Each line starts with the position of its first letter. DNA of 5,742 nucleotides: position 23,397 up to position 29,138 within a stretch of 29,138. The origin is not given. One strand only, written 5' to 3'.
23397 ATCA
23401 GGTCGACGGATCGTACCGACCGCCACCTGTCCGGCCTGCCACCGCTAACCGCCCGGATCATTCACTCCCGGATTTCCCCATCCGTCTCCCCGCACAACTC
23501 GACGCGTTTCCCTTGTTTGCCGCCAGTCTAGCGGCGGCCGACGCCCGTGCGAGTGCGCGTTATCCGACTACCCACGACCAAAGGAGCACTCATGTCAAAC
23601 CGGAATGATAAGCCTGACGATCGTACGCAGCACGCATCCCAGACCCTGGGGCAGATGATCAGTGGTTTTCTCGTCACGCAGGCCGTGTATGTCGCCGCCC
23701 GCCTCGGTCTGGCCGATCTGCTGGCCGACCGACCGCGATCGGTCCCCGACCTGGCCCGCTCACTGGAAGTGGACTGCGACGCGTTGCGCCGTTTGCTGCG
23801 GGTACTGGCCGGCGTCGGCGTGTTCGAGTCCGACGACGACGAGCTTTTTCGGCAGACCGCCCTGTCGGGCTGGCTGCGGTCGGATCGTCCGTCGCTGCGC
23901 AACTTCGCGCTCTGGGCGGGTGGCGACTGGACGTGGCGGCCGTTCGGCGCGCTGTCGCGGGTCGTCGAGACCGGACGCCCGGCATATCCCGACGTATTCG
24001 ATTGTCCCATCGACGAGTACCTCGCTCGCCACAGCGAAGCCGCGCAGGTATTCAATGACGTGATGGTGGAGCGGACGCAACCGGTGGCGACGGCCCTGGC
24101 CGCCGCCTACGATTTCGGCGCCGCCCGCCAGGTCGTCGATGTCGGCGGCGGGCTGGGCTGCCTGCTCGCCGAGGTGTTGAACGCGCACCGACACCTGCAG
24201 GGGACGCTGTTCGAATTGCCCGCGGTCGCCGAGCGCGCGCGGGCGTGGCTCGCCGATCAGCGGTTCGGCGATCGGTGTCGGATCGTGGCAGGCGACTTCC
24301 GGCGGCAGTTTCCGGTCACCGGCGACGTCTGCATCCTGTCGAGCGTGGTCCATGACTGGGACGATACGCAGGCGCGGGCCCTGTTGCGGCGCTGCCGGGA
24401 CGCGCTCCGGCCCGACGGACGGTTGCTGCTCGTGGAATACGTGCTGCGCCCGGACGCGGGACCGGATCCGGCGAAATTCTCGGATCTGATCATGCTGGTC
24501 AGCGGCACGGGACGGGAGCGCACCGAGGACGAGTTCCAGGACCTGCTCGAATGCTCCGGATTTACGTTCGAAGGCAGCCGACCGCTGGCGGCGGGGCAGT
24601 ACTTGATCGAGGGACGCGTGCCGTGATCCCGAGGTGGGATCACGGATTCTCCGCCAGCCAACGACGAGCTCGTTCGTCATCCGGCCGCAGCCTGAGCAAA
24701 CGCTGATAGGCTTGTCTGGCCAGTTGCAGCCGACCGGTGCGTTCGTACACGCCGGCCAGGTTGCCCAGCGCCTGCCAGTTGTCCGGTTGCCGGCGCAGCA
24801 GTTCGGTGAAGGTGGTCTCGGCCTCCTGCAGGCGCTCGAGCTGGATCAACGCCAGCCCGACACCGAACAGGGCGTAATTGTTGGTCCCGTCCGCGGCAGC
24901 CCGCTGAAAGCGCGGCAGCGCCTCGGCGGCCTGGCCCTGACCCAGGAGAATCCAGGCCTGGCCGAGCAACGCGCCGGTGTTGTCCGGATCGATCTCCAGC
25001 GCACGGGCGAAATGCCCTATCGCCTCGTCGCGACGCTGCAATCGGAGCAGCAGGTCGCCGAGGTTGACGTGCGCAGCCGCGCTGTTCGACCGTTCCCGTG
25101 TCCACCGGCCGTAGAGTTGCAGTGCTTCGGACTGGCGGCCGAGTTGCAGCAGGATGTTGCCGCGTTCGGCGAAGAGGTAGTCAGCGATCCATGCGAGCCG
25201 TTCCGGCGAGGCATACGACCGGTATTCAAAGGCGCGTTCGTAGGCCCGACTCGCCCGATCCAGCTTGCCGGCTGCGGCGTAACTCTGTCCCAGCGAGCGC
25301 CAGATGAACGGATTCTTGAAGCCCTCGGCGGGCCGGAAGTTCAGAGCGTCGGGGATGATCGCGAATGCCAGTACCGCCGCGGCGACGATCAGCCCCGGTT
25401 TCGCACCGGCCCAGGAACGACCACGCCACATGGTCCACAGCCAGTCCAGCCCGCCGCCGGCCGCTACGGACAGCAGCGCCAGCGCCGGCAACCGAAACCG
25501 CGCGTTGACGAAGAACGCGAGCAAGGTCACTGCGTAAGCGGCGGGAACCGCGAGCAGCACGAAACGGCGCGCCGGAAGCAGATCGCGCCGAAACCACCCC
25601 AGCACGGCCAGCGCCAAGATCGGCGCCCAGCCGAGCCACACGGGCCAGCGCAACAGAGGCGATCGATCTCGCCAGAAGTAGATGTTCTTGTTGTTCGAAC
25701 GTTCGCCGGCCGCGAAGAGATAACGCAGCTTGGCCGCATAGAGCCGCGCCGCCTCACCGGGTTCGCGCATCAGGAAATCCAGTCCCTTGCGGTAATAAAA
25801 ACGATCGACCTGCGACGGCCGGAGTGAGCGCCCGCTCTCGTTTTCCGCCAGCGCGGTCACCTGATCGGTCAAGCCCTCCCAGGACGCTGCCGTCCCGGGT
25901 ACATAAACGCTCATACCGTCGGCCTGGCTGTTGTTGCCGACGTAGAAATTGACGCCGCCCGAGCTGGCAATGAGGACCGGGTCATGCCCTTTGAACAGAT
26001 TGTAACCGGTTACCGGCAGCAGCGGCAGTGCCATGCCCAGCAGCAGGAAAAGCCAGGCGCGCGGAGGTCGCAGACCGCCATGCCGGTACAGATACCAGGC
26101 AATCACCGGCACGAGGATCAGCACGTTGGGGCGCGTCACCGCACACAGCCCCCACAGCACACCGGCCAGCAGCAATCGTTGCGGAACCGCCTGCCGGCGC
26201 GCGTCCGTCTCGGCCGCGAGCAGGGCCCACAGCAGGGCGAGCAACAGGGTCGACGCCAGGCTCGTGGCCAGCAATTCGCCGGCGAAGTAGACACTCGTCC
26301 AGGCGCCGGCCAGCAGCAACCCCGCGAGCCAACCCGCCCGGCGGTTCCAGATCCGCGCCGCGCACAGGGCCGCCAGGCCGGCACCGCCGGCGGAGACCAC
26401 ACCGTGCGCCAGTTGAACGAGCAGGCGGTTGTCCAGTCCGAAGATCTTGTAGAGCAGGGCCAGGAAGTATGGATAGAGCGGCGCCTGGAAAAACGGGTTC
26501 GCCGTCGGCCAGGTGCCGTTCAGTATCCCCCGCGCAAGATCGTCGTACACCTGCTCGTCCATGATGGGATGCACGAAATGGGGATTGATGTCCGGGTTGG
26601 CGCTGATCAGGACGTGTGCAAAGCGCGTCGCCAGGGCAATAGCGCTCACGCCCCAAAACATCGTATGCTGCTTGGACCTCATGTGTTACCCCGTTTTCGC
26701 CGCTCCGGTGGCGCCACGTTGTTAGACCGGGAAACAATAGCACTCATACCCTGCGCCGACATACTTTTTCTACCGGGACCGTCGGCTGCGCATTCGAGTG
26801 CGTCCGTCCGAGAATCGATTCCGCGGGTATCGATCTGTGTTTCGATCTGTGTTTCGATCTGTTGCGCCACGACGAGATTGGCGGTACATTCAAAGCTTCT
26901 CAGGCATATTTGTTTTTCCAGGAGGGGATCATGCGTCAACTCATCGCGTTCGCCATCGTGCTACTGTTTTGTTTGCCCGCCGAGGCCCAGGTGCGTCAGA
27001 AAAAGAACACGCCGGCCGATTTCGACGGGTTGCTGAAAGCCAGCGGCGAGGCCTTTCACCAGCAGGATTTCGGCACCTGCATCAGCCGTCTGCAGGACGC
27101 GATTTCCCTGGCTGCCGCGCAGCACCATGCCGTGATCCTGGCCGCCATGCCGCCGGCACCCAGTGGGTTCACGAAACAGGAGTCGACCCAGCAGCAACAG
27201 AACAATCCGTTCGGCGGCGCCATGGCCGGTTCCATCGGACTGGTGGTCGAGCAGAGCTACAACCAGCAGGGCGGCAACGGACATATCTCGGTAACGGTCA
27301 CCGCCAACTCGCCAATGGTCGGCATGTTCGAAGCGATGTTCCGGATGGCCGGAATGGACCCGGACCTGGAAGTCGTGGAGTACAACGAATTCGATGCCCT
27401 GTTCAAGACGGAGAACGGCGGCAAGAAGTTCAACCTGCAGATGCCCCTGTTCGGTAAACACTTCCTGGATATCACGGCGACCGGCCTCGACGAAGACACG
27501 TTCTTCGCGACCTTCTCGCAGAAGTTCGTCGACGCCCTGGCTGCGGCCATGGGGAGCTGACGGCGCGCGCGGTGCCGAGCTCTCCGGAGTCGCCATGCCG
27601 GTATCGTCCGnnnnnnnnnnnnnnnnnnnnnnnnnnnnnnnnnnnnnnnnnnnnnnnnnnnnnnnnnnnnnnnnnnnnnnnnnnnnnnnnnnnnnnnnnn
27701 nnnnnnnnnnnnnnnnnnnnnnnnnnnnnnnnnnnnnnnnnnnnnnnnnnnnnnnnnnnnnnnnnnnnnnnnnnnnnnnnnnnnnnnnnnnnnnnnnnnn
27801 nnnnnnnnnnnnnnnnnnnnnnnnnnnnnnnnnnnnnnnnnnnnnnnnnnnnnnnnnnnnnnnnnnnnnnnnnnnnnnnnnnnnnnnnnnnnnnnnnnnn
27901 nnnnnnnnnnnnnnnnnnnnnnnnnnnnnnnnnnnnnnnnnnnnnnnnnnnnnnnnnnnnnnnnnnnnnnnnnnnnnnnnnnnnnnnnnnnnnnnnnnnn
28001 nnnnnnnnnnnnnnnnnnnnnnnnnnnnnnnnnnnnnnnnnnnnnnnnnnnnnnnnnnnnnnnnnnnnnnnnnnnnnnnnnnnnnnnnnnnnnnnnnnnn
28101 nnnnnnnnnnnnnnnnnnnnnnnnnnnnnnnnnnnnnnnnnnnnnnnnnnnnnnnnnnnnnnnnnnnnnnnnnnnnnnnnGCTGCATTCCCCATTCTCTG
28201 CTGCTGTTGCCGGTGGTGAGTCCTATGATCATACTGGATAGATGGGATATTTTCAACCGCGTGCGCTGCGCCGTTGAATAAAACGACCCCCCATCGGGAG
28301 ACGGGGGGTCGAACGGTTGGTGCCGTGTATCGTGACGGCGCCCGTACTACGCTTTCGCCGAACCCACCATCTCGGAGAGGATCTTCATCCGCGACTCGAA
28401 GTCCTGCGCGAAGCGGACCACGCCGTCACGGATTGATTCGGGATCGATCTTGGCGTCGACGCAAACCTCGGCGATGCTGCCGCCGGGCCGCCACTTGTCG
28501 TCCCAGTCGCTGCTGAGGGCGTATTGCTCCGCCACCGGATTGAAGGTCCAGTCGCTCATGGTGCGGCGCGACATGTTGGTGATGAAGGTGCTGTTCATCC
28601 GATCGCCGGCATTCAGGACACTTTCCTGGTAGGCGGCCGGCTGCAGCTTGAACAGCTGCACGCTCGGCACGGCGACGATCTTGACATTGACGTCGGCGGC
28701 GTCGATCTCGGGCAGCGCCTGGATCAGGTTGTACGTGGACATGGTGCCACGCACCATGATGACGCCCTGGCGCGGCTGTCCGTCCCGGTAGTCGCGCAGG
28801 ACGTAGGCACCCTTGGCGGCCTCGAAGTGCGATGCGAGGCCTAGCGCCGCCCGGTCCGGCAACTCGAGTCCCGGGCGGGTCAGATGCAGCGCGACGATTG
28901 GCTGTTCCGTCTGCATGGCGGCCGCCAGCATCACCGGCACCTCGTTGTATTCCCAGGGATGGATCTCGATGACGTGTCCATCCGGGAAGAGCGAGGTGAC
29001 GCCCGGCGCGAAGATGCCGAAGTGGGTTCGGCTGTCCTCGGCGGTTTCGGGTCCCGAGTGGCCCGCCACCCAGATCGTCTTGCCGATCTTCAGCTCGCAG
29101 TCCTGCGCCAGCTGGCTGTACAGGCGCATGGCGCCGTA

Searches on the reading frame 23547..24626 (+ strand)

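Call 24: search_protein_families(library=pfam, proteins=[window:23547-24626:+])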
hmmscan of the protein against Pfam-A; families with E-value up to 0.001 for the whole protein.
window:23547-24626:+ (359 aa): 7 families
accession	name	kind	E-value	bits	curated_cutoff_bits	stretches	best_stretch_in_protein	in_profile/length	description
PF00891.24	Methyltransf_2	-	3.7e-43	147.7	22.3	1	134-339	2-209/210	O-methyltransferase domain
PF08100.18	Dimerisation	-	5.8e-15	55.3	25.6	1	28-110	3-90/93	O-methyltransferase dimerisation domain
PF08242.18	Methyltransf_12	-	4.3e-09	37.4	30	1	197-293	1-98/98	Methyltransferase domain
PF13649.12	Methyltransf_25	-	5.8e-06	27.3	27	1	196-291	1-97/97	Methyltransferase domain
PF08241.18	Methyltransf_11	-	4.5e-05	24.4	21.2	1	197-294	1-94/95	Methyltransferase domain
PF13489.12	Methyltransf_23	-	5.1e-05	23.5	27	1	190-340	20-160/164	Methyltransferase domain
PF05175.20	MTS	-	5.8e-05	23.2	23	1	192-297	31-140/170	Methyltransferase small domain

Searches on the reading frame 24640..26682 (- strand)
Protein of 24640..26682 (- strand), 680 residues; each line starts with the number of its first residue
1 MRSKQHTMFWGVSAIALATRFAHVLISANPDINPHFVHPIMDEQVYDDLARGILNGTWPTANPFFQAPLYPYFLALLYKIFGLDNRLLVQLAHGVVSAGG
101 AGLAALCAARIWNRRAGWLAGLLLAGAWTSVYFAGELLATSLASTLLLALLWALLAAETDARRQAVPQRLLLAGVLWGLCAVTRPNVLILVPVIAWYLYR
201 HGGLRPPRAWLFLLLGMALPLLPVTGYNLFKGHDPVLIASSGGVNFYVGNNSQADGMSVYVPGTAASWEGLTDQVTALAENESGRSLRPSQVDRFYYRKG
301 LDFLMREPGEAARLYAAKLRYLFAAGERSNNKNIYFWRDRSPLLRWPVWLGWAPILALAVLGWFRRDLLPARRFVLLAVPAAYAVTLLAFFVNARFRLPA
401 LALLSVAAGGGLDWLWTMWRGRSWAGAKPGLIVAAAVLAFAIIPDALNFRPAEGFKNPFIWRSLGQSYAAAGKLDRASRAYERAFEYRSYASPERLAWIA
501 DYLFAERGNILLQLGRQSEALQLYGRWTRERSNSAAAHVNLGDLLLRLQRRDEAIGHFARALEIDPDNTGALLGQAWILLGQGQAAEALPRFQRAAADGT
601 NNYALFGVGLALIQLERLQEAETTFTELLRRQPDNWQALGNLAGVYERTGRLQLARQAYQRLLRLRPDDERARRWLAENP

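Call 24: search_protein_families(library=pfam, proteins=[window:24640-26682:-])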
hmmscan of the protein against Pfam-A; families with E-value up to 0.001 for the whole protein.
window:24640-26682:- (680 aa): 19 families
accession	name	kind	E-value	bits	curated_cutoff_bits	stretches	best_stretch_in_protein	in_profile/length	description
PF07719.23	TPR_2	-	1.8e-27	93.5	27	2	535-568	1-34/34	Tetratricopeptide repeat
PF13432.12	TPR_16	-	5.7e-23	81.4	32.7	3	609-669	4-64/65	Tetratricopeptide repeat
PF00515.34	TPR_1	-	1.6e-22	78.8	27.8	1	535-568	1-34/34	Tetratricopeptide repeat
PF13181.12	TPR_8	-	1.7e-19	68.7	25.7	1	536-568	2-34/34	Tetratricopeptide repeat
PF14559.12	TPR_19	-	3.9e-17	62.8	25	3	612-674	1-63/68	Tetratricopeptide repeat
PF13424.12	TPR_12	-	2.9e-16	59.9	30.1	2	535-596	3-72/77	Tetratricopeptide repeat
PF13414.12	TPR_11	-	3.3e-15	55.9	26.8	0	508-548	1-41/42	TPR repeat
PF13428.12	TPR_14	-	3.4e-15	55.5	23.5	2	536-576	2-42/44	Tetratricopeptide repeat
PF13431.12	TPR_17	-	2.7e-14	52.6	24.4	0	558-589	2-33/34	Tetratricopeptide repeat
PF13176.12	TPR_7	-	2.1e-13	49.6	27.9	2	537-570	1-34/36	Tetratricopeptide repeat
PF23914.1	TPR_CcmH_CycH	-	1.2e-11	45.1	42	1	572-670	55-155/158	Cytochrome c-type biogenesis protein H TPR domain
PF13174.12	TPR_6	-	4.5e-11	43.1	26.3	0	603-634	1-32/33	Tetratricopeptide repeat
PF25064.1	ARM_TT21_5th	-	1.2e-09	39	27.8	1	616-661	15-60/117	TT21 fifth ARM repeats domain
PF04733.20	Coatomer_E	-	2.8e-08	34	21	1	544-651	140-250/290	Coatomer epsilon subunit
PF13231.12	PMT_2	-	8.2e-07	29.8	26.1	1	66-219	2-153/160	Dolichyl-phosphate-mannose-protein mannosyltransferase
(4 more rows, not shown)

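Call 25: find_encoding_contigs(protein=window:24640-26682:-, flank=10000, max_places=10)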
Protein window:24640-26682:- (680 aa): 3 contigs read that carry it; 3 places shown.
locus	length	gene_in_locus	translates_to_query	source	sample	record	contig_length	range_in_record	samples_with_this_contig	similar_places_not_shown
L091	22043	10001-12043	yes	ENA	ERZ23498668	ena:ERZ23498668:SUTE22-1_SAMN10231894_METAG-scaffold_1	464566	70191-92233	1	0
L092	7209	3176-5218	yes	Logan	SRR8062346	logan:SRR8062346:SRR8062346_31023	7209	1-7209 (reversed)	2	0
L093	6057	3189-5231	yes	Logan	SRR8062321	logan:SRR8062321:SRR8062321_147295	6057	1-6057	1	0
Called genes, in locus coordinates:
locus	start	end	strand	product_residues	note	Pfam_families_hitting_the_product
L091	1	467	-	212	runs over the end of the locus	-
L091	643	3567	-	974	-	-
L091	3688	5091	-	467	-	PF01476:LysM, PF13200:DUF4015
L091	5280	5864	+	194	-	PF00929:RNase_T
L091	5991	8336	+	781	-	PF00456:Transketolase_N, PF02779:Transket_pyr (weak), PF22613:Transketolase_C_1 (weak)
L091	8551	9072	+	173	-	-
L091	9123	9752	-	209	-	-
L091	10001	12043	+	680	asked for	PF13231:PMT_2 (weak), PF04733:Coatomer_E, PF13432:TPR_16, PF00515:TPR_1 (weak), PF07719:TPR_2 (weak), PF13424:TPR_12 (weak), PF13432:TPR_16, PF14559:TPR_19, +11 more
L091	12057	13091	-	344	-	PF08100:Dimerisation, PF00891:Methyltransf_2, PF08242:Methyltransf_12, PF13649:Methyltransf_25 (weak)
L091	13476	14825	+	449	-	PF13091:PLDc_2, PF00614:PLDc (weak), PF13918:PLDc_3 (weak), PF13091:PLDc_2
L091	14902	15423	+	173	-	PF19620:DUF6125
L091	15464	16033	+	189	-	PF00857:Isochorismatase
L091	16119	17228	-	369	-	PF00691:OmpA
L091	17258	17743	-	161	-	PF02810:SEC-C (weak), PF17775:YchJ_M-like, PF02810:SEC-C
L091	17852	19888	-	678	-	PF03169:OPT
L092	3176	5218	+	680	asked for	PF13231:PMT_2 (weak), PF04733:Coatomer_E, PF13432:TPR_16, PF00515:TPR_1 (weak), PF07719:TPR_2 (weak), PF13424:TPR_12 (weak), PF13432:TPR_16, PF14559:TPR_19, +11 more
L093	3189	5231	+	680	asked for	PF13231:PMT_2 (weak), PF04733:Coatomer_E, PF13432:TPR_16, PF00515:TPR_1 (weak), PF07719:TPR_2 (weak), PF13424:TPR_12 (weak), PF13432:TPR_16, PF14559:TPR_19, +11 more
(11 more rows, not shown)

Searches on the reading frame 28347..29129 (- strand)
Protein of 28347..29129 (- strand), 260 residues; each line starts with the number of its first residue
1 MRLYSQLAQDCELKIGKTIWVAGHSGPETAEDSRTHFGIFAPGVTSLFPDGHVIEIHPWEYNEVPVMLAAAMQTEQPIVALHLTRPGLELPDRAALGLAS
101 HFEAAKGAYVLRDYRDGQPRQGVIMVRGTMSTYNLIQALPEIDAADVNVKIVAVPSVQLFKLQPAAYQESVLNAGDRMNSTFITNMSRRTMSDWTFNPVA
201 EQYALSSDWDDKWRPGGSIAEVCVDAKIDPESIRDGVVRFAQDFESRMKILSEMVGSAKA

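Call 23: find_encoding_contigs(protein=window:28347-29129:-, flank=10000, max_places=10)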
Protein window:28347-29129:- (260 aa): no gene with exactly this product is on record in the collection.
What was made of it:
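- Tried and rejected: A look-up with the last ORF of the window failed because that gene runs off the end (call 23).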

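Call 24: search_protein_families(library=pfam, proteins=[window:28347-29129:-])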
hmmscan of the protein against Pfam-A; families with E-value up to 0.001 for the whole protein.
window:28347-29129:- (260 aa): 1 family
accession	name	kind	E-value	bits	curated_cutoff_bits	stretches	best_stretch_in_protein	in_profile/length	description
PF22613.1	Transketolase_C_1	-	1.2e-07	32.3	27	1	107-188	1-78/113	Transketolase-like TK C-terminal domain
